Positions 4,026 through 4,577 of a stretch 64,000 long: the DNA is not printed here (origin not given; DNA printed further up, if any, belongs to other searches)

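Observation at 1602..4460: Single-cysteine CsoR-family repressor with a C5/G5 operator heads a trxA-trxB-gdhA operon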

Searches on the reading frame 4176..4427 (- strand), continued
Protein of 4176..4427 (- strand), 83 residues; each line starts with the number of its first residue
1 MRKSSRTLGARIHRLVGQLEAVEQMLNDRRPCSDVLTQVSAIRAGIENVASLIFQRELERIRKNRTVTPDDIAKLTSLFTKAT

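Call 39: find_encoding_contigs(protein=P0179, flank=5000, max_places=1)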
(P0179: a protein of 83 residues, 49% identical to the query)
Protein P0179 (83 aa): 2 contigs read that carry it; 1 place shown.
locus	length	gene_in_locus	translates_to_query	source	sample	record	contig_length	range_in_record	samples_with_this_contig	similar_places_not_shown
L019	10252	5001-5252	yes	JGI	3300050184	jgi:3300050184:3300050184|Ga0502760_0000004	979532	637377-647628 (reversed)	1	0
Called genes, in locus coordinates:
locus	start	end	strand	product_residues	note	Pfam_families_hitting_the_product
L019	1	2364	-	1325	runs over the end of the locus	PF00251:Glyco_hydro_32N, PF04616:Glyco_hydro_43, PF22847:Glyco_hydro_43_rel (faint), PF04041:Glyco_hydro_130 (faint), PF17210:SdrD_B, PF00041:fn3 (faint), PF16656:Pur_ac_phosph_N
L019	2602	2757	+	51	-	-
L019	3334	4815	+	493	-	PF01564:Spermine_synth, PF05175:MTS (weak), PF08241:Methyltransf_11 (weak), PF13649:Methyltransf_25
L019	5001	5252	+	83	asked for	PF02583:Trns_repr_metal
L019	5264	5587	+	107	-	PF00085:Thioredoxin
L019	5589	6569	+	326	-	PF00890:FAD_binding_2 (weak), PF01266:DAO (weak), PF01946:Thi4 (weak), PF07992:Pyr_redox_2, PF12831:FAD_oxidored (weak), PF13450:NAD_binding_8 (weak), PF13738:Pyr_redox_3, PF00070:Pyr_redox, +4 more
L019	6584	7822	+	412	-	PF02812:ELFV_dehydrog_N, PF00208:ELFV_dehydrog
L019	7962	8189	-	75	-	-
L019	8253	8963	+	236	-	PF01351:RNase_HII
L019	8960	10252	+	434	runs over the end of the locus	PF09594:GT87 (weak)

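Call 40: find_encoding_contigs(protein=P0214, flank=5000, max_places=1)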
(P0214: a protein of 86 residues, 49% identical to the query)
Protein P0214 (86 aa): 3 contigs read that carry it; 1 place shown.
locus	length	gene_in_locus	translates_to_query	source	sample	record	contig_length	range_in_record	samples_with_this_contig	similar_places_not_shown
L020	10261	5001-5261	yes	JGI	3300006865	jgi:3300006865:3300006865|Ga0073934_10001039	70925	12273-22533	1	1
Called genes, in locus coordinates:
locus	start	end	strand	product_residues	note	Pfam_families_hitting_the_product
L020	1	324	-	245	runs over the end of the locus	PF00781:DAGK_cat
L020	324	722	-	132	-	PF04519:Bactofilin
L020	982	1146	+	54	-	PF12647:RNHCP (weak)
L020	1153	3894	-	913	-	PF00041:fn3 (weak), PF16656:Pur_ac_phosph_N (weak), PF01476:LysM (weak)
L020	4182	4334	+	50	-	-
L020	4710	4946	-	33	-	-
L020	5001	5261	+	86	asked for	PF02583:Trns_repr_metal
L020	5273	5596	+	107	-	PF00085:Thioredoxin, PF13098:Thioredoxin_2 (faint), PF13905:Thioredoxin_8 (faint)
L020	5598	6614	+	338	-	PF00890:FAD_binding_2 (weak), PF01134:GIDA (weak), PF01266:DAO (weak), PF07992:Pyr_redox_2, PF12831:FAD_oxidored (weak), PF13450:NAD_binding_8 (weak), PF13738:Pyr_redox_3, PF00070:Pyr_redox, +4 more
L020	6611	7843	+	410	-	PF02812:ELFV_dehydrog_N, PF00208:ELFV_dehydrog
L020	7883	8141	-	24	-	-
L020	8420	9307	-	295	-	PF00483:NTP_transferase, PF12804:NTP_transf_3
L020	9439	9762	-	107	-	-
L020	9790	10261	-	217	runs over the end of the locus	-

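Call 41: find_encoding_contigs(protein=P0208, flank=5000, max_places=1)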
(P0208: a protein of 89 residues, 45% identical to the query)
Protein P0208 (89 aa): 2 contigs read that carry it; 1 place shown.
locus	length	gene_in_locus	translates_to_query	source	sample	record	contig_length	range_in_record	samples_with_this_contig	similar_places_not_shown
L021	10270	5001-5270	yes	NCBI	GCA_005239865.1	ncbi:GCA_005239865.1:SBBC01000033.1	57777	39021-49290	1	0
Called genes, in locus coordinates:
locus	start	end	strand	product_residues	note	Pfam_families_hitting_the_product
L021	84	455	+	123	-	-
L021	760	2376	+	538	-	PF13231:PMT_2, PF09594:GT87 (weak)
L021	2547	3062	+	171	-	-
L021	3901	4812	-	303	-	-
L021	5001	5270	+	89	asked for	PF02583:Trns_repr_metal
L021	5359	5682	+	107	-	PF00085:Thioredoxin, PF00578:AhpC-TSA (weak), PF08534:Redoxin (faint), PF13098:Thioredoxin_2, PF13905:Thioredoxin_8 (faint), PF13192:Thioredoxin_3 (weak)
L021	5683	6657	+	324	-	PF00890:FAD_binding_2 (weak), PF01134:GIDA (faint), PF01266:DAO (weak), PF01946:Thi4 (faint), PF07992:Pyr_redox_2, PF12831:FAD_oxidored (weak), PF13738:Pyr_redox_3, PF00070:Pyr_redox, +2 more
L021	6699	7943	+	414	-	PF02812:ELFV_dehydrog_N, PF00208:ELFV_dehydrog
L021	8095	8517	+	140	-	PF02629:CoA_binding, PF13380:CoA_binding_2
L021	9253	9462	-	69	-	-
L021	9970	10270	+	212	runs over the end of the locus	PF01351:RNase_HII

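Call 42: find_encoding_contigs(protein=P0233, flank=5000, max_places=1)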
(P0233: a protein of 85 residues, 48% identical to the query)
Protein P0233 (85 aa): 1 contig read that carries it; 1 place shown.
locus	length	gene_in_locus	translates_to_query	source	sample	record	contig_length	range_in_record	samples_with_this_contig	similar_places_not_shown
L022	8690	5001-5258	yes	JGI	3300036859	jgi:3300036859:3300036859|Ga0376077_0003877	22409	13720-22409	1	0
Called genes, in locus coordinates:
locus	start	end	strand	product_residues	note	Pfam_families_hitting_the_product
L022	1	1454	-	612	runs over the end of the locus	PF04760:IF2_N, PF00009:GTP_EFTU, PF01926:MMR_HSR1, PF22042:EF-G_D2, PF11987:IF-2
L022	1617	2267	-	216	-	PF13483:Lactamase_B_3, PF12706:Lactamase_B_2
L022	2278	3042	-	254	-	PF00781:DAGK_cat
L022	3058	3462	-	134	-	PF04519:Bactofilin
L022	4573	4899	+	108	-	-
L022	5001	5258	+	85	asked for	PF02583:Trns_repr_metal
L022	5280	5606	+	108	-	PF00085:Thioredoxin, PF08534:Redoxin (weak), PF13098:Thioredoxin_2 (weak), PF13905:Thioredoxin_8 (faint)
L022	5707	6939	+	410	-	PF02812:ELFV_dehydrog_N, PF00208:ELFV_dehydrog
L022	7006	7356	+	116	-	-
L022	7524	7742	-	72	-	-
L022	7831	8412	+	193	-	-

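Call 43: find_encoding_contigs(protein=P0187, flank=5000, max_places=1)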
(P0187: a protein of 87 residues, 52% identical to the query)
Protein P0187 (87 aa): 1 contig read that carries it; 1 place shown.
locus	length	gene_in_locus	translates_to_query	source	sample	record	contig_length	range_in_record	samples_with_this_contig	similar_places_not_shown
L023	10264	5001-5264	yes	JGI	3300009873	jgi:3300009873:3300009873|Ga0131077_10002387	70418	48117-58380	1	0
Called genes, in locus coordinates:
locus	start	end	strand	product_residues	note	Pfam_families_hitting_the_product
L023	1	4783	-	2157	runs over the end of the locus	PF00041:fn3 (faint), PF16656:Pur_ac_phosph_N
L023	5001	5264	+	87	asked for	PF02583:Trns_repr_metal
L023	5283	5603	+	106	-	PF00085:Thioredoxin, PF13098:Thioredoxin_2 (faint)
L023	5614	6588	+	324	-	PF00890:FAD_binding_2, PF01134:GIDA (weak), PF01266:DAO (weak), PF07992:Pyr_redox_2, PF12831:FAD_oxidored, PF13450:NAD_binding_8 (weak), PF13738:Pyr_redox_3, PF00070:Pyr_redox, +3 more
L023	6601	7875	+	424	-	PF02812:ELFV_dehydrog_N, PF00208:ELFV_dehydrog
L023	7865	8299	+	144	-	PF02629:CoA_binding, PF13380:CoA_binding_2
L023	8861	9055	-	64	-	-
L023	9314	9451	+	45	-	-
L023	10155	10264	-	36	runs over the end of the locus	-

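Call 49: search_solved_structures(query=A3, max_evalue=1, show_alignments=5)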
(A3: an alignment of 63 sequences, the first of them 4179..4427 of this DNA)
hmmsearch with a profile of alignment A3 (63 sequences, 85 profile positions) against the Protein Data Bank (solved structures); distinct sequences matched with E-value up to 1: 12.
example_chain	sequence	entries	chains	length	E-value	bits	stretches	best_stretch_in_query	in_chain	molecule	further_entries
5fmn_A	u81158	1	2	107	2.4e-12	50.1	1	10-71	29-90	INRS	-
7mq1_A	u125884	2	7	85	1e-11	48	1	14-66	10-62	Copper-sensing transcriptional repressor csoR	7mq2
7mq3_A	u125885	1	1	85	2.2e-11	46.9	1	14-66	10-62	Copper-sensing transcriptional repressor csoR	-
4m1p_A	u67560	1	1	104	2.5e-11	46.8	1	10-67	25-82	Copper-sensitive operon repressor (CsoR)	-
6ahx_A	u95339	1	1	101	1.1e-10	44.7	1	8-64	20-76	Putative cytosolic protein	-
2hh7_A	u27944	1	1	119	3.3e-08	36.8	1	8-70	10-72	Hypothetical protein CsoR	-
5lbm_A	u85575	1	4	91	5.3e-08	36.1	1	10-76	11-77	Transcriptional repressor FrmR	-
3aai_A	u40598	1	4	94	3.1e-07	33.7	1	14-82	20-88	Copper homeostasis operon regulatory protein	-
5lcy_A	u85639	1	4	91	3.9e-07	33.3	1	10-80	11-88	Frmr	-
4adz_A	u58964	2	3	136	1.4e-06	31.6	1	13-69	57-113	CSOR | COPPER SENSITIVE OPERON REPRESSOR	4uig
6s18_A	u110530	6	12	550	0.052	16.9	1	3-79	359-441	Aromatic acid chemoreceptor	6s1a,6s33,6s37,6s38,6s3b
31cj_A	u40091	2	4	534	0.75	13.2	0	39-80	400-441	Aerotaxis receptor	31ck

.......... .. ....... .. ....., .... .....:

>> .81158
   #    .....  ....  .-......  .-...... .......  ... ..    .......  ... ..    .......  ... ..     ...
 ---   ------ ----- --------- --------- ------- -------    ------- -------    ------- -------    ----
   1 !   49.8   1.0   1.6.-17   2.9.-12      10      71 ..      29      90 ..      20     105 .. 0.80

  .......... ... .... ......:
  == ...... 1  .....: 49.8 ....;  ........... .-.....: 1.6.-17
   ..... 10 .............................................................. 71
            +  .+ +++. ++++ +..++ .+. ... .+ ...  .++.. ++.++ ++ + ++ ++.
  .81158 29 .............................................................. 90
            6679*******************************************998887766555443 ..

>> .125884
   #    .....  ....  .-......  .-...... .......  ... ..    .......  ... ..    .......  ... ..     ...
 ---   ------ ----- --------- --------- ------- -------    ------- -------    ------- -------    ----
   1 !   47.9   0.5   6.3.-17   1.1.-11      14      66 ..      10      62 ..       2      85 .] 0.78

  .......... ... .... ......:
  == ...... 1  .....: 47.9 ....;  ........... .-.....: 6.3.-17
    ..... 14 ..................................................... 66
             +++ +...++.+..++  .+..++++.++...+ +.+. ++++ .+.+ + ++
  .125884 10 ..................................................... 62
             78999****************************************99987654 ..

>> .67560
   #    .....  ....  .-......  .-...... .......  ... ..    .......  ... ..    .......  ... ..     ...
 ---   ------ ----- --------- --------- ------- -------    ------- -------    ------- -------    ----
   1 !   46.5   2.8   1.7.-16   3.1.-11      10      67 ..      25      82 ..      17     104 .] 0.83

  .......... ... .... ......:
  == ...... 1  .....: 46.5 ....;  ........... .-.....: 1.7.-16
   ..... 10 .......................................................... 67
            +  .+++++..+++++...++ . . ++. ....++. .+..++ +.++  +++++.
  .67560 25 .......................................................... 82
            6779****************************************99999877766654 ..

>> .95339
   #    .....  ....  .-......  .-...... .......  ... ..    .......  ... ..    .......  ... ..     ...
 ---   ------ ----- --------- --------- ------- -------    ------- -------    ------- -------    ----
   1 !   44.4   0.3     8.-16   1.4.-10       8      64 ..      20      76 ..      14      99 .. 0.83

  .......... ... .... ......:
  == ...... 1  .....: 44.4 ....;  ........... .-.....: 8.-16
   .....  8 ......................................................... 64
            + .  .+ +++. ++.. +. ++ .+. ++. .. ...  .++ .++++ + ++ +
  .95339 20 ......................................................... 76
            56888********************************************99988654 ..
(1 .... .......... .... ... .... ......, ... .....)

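Call 58: predict_structure(alignment_id=A3)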
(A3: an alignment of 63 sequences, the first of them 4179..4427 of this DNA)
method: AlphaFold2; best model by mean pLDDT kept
length: 83 residues; sequences in the alignment: 63
mean_pLDDT: 91.0   pTM: 0.71
mean pLDDT of the five models: 91.0, 88.0, 87.7, 87.4, 83.9
residues with pLDDT >= 90: 60; 70-90: 18; 50-70: 5; < 50: 0
segments of 3 or more residues with pLDDT < 50: none
pLDDT, mean of each block of 10 residues (from residue 1): 74 96 98 98 94 91 88 91 86
secondary structure, 60 per line:
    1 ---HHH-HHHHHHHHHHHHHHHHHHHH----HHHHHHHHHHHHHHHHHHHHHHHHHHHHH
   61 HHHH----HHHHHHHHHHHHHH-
elements in order: H8-27 H32-64 H69-82

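Call 61: fold_search(model_id=the predicted structure, library=pdb)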
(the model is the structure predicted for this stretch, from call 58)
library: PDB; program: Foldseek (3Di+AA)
matches with E <= 10: 109; with E <= 0.001: 0
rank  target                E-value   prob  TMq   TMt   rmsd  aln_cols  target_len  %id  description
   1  5fmn_A                3.6e-03  1.00  0.71  0.69   3.7        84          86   27  The nickel-responsive transcriptional regulator InrS (released 2017-02-01)
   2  5lcy_B                6.8e-03  1.00  0.69  0.65   4.3        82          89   24  Formaldehyde-Responsive Regulator FrmR E64H variant from Salmonella enterica serovar Typhimurium (released 2016-08-10)
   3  5lbm_A                6.8e-03  1.00  0.60  0.60   4.7        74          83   20  The asymmetric tetrameric structure of the formaldehyde sensing transcriptional repressor FrmR from Escherichia coli (released 2016-12-21)
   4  5fmn_B                7.2e-03  1.00  0.70  0.66   3.8        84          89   27  The nickel-responsive transcriptional regulator InrS (released 2017-02-01)
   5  7mq3                  7.2e-03  1.00  0.66  0.66   6.1        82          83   26  C9A N55A Streptococcus pneumoniae CstR in the reduced state (released 2022-03-09)
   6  5lcy_A                9.9e-03  1.00  0.70  0.67   4.2        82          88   24  Formaldehyde-Responsive Regulator FrmR E64H variant from Salmonella enterica serovar Typhimurium (released 2016-08-10)
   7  7mq1_B                1.4e-02  1.00  0.63  0.63   4.1        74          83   22  C9A Streptococcus pneumoniae CstR in the reduced state, space group C2 (released 2022-03-09)
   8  6ahx                  1.5e-02  1.00  0.62  0.84   2.6        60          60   30  Copper-Sensing Operon Regulator Protein (CsoRGz) (released 2019-10-23)
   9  7mq1_A                1.6e-02  1.00  0.63  0.65   4.0        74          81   22  C9A Streptococcus pneumoniae CstR in the reduced state, space group C2 (released 2022-03-09)
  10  4adz_A                1.7e-02  1.00  0.71  0.66   2.9        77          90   26  Crystal Structure of the apo form of a Copper-sensitive operon Regulator (CsoR) protein from Streptomyces lividans (released 2012-04-25)
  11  7mq1_C                1.9e-02  1.00  0.63  0.64   4.0        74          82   22  C9A Streptococcus pneumoniae CstR in the reduced state, space group C2 (released 2022-03-09)
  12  4m1p                  2.0e-02  1.00  0.70  0.62   3.6        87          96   24  Crystal structure of the copper-sensing repressor CsoR with Cu(I) from Geobacillus thermodenitrificans NG80-2 (released 2014-05-21)
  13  7mq2_B                2.6e-02  1.00  0.64  0.72   2.4        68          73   25  C9A Streptococcus pneumoniae CstR in the reduced state, space group P21 (released 2022-03-09)
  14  7mq2_A                3.5e-02  1.00  0.68  0.73   3.5        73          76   25  C9A Streptococcus pneumoniae CstR in the reduced state, space group P21 (released 2022-03-09)
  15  5lbm_C                4.2e-02  1.00  0.62  0.58   4.3        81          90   18  The asymmetric tetrameric structure of the formaldehyde sensing transcriptional repressor FrmR from Escherichia coli (released 2016-12-21)
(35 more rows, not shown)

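Call 63: list_cluster_members(proteins=[P0003, P0004, P0168, P0170, P0175, P0181, P0201, P0208, P0220, P0234])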
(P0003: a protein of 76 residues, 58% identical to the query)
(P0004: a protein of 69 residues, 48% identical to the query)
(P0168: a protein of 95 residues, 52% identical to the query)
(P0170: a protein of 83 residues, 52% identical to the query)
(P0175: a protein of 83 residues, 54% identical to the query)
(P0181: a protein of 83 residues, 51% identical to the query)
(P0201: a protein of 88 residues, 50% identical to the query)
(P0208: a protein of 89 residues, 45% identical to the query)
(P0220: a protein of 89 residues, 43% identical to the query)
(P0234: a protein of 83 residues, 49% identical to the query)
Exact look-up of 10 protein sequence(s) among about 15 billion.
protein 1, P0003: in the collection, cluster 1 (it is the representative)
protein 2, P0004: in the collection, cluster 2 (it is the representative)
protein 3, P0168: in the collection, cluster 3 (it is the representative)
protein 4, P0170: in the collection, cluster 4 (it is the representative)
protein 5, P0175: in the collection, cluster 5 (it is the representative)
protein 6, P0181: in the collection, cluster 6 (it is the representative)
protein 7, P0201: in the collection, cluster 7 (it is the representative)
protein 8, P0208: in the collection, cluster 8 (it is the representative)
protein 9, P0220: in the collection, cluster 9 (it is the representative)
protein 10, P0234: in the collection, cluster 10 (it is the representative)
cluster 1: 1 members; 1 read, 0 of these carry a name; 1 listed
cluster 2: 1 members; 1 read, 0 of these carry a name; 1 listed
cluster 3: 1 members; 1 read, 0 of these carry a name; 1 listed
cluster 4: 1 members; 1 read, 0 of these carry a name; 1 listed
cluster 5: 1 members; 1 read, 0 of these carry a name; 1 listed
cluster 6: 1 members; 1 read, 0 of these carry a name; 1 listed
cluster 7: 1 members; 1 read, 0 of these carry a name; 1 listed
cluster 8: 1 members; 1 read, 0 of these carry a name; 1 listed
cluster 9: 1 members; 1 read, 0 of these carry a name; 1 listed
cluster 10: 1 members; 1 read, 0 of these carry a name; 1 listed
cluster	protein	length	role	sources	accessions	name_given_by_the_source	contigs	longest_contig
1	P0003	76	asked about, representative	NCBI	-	-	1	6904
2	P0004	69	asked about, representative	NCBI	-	-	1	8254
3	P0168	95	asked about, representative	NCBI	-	-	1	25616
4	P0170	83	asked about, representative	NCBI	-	-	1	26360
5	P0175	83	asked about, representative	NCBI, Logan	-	-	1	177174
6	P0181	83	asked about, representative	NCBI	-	-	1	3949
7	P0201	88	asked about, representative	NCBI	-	-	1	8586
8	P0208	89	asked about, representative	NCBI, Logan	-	-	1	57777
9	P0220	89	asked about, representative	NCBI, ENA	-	-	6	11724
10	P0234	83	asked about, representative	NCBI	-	-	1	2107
